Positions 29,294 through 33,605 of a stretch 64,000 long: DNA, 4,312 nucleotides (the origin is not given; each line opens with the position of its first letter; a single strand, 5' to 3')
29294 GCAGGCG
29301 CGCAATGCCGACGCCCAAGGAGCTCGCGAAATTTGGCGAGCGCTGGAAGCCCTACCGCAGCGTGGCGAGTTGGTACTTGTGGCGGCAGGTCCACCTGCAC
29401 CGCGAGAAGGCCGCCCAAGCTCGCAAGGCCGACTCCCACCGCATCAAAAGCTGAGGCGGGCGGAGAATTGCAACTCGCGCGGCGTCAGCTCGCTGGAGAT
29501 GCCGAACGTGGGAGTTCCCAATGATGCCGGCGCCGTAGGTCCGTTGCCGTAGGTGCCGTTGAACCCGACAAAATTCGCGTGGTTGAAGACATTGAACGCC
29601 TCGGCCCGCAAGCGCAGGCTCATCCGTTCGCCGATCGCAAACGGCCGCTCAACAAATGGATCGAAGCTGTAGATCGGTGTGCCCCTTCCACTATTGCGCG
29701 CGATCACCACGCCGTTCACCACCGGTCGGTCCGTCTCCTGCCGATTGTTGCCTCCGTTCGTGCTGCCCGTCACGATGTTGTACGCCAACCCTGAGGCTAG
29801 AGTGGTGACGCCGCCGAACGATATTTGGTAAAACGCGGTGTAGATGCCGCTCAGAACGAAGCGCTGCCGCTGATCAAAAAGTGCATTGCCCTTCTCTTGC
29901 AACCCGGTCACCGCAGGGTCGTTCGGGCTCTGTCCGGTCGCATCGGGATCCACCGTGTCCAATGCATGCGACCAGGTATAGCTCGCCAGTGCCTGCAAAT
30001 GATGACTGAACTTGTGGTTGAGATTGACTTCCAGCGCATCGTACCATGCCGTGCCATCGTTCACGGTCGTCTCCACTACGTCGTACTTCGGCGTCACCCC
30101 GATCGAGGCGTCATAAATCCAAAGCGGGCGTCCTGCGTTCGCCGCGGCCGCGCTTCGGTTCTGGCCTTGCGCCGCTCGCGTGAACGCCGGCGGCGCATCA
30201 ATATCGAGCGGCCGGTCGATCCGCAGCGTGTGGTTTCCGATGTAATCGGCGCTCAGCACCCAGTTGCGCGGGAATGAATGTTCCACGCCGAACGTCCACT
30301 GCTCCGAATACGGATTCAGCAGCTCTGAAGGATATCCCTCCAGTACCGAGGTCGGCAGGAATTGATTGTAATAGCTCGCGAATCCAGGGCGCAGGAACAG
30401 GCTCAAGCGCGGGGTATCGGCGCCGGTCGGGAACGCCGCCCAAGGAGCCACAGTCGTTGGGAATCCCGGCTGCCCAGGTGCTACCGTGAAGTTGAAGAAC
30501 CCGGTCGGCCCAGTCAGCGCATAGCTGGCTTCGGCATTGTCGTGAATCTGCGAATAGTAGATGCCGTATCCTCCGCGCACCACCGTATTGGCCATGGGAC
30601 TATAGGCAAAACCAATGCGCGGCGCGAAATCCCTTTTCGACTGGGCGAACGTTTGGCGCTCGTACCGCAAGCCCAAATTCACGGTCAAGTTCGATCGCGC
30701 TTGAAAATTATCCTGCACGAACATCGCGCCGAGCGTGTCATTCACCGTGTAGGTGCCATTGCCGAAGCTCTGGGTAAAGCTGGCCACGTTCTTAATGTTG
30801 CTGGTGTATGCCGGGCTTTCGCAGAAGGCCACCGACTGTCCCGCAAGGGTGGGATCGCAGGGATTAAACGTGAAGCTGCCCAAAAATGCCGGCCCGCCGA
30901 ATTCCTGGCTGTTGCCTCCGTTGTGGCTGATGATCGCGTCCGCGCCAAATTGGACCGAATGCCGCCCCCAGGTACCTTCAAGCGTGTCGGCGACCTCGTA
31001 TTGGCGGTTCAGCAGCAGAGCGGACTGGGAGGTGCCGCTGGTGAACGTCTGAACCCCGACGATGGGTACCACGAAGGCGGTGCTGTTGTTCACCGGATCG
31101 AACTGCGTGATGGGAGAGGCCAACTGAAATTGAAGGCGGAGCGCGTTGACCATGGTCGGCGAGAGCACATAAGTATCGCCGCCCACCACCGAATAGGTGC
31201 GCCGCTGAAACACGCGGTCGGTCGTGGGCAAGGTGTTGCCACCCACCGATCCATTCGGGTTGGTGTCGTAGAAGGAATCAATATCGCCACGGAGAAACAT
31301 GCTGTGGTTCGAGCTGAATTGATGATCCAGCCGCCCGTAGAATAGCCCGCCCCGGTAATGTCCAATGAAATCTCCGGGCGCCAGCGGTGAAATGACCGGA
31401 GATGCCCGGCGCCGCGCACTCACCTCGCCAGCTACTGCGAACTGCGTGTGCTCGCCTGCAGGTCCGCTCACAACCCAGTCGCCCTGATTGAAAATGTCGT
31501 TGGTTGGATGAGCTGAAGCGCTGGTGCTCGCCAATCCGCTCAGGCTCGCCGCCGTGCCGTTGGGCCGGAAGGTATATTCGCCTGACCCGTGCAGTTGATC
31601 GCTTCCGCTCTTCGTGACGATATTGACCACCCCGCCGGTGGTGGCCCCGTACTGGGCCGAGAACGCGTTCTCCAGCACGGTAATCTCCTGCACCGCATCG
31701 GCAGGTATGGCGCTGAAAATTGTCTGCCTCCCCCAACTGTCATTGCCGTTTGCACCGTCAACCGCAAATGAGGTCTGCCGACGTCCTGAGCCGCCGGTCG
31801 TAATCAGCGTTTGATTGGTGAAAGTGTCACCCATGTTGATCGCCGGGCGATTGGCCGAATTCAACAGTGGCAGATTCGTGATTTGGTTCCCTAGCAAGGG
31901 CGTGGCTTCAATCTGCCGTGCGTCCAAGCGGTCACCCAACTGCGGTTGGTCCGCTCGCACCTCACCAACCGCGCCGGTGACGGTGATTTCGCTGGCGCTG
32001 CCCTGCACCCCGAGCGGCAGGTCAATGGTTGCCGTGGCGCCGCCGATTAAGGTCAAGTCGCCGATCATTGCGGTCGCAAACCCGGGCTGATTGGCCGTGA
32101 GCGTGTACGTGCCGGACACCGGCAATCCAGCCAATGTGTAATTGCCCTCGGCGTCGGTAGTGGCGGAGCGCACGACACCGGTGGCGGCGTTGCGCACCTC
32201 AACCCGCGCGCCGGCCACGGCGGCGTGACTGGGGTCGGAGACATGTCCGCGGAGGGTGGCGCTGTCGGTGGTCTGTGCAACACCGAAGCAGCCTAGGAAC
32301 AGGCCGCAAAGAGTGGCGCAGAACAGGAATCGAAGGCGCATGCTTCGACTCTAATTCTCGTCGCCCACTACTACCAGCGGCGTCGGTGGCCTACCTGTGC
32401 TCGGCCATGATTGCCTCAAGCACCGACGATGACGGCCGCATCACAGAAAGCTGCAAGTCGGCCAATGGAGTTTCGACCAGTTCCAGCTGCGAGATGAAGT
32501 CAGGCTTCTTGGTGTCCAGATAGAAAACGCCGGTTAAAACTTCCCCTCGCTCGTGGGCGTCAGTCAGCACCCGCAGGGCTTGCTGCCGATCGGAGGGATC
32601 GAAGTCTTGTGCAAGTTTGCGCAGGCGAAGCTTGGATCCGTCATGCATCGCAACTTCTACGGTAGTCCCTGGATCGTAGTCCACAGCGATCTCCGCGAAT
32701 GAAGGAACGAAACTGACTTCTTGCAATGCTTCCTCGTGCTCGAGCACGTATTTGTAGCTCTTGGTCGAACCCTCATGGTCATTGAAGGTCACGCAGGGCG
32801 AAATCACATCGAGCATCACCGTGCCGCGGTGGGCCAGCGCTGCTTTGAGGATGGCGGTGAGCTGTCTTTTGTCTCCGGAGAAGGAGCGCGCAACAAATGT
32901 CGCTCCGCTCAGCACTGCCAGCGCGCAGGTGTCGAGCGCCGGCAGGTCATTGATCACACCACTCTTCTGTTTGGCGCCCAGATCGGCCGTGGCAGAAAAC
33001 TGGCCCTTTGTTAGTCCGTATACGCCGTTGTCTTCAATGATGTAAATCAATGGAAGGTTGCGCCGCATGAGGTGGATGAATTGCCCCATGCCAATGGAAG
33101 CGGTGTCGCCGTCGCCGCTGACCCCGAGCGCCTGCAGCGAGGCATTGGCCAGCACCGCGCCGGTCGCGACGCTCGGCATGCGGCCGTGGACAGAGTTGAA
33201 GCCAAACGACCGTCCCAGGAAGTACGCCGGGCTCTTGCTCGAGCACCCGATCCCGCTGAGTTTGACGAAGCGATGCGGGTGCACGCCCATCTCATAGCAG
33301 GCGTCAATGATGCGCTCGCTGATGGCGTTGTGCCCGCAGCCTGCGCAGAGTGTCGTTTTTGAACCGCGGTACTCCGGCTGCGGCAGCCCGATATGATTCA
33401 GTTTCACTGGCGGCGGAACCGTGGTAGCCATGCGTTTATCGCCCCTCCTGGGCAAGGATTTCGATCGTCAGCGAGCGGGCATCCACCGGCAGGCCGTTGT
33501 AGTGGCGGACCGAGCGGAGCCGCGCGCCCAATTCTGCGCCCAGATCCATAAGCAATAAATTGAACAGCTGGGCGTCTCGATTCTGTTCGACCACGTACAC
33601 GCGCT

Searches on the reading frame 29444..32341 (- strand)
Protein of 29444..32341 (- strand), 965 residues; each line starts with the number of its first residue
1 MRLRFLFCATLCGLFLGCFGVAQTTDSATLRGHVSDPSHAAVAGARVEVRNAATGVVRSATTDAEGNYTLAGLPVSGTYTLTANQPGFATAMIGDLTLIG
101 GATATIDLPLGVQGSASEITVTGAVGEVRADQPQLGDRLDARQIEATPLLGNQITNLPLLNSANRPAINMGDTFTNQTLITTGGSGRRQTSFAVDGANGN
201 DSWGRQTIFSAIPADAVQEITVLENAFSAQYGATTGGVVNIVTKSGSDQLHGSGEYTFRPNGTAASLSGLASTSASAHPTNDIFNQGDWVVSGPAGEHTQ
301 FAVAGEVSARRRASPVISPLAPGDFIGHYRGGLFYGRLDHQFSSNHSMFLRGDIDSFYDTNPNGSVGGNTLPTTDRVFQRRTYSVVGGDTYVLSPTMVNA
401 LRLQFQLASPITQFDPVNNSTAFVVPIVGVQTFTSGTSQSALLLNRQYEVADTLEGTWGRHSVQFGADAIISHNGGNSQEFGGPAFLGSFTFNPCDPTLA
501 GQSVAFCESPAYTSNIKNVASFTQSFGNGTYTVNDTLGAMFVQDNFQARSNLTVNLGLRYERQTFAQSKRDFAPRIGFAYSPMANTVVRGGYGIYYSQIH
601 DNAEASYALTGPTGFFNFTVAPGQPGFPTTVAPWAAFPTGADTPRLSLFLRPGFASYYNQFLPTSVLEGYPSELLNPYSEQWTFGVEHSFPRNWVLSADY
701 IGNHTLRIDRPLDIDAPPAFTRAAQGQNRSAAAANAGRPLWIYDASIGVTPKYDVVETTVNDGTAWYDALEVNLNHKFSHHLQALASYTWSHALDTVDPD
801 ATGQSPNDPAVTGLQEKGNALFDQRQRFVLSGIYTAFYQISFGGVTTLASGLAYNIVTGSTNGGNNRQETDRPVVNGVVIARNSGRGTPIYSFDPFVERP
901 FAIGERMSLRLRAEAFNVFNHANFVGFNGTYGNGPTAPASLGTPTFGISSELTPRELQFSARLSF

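Call 14: search_protein_families(library=pfam, proteins=[window:29444-32341:-], max_evalue=0.001)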
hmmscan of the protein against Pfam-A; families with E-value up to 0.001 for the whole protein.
window:29444-32341:- (965 aa): 6 families
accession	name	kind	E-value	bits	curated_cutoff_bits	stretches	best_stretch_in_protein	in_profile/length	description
PF25183.1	OMP_b-brl_4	-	7.1e-91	306.3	30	3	563-873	429-731/838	Outer membrane beta barrel domain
PF13620.12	CarboxypepD_reg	-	3.8e-21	75.6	32.3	1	29-110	1-81/82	Carboxypeptidase regulatory-like domain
PF13715.12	CarbopepD_reg_2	-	1e-05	25.9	32.2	1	31-91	2-58/88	CarboxypepD_reg-like domain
PF07715.20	Plug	-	2.5e-05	25.2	23.9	1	166-238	33-107/107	TonB-dependent Receptor Plug Domain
PF17210.9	SdrD_B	-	0.00011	22.8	29.7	1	35-87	17-68/112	SdrD B-like domain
PF00593.30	TonB_dep_Rec_b-barrel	-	0.00033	21.1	27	1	352-866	19-404/436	TonB dependent receptor-like, beta-barrel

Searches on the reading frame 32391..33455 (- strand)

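Call 14: search_protein_families(library=pfam, proteins=[window:32391-33455:-], max_evalue=0.001)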
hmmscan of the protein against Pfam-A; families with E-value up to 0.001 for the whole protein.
window:32391-33455:- (354 aa): 2 families
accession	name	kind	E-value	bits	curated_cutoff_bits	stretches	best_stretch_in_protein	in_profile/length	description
PF02775.26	TPP_enzyme_C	-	2.1e-22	80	21.9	1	69-217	2-151/151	Thiamine pyrophosphate enzyme, C-terminal TPP binding domain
PF12367.13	PFO_beta_C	-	1e-07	32.3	24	1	277-325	16-62/66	Pyruvate ferredoxin oxidoreductase beta subunit C terminal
